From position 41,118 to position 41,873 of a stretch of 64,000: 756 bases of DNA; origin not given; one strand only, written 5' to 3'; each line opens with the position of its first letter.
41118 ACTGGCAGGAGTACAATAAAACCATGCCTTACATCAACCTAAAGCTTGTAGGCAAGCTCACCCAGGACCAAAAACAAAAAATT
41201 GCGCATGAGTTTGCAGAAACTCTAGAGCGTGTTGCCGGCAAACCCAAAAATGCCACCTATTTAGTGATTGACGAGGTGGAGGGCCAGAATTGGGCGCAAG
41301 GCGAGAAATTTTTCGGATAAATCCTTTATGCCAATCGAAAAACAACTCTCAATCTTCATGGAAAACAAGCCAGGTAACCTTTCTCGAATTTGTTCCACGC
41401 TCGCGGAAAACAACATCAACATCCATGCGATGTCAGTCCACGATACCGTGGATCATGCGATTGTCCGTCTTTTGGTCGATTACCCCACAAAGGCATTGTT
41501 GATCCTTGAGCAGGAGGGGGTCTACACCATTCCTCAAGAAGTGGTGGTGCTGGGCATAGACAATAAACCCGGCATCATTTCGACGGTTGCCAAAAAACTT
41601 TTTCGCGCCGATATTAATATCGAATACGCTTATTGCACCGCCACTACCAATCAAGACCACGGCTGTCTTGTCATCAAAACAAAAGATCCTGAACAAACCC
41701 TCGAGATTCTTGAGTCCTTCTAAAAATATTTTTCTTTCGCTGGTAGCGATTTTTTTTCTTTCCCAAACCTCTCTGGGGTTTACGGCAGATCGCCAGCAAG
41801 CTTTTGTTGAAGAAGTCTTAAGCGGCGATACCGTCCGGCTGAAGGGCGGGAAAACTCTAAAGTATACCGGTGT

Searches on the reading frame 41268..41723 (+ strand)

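Call 14: search_protein_families(library=pfam, proteins=[window:41268-41723:+], max_evalue=0.00001)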
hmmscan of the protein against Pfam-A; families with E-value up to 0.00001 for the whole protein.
window:41268-41723:+ (151 aa): 6 families
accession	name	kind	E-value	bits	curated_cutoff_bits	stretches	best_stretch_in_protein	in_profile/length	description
PF19571.5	ACT_8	-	1.7e-20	73.6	23.5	1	25-148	4-125/141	ACT domain pair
PF01842.31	ACT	-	2.1e-18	66.1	27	2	26-67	2-46/66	ACT domain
PF22629.2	ACT_AHAS_ss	-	9e-17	61.4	27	2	27-71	1-47/67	AHAS small subunit-like ACT domain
PF13840.12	ACT_7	-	1.3e-09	38.2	27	0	34-60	20-46/65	ACT domain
PF22468.2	ACT_9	-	5.8e-07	29.6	27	0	31-56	8-33/61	ACT domain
PF13291.12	ACT_4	-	2.4e-06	28.6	27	0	26-67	8-51/80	ACT domain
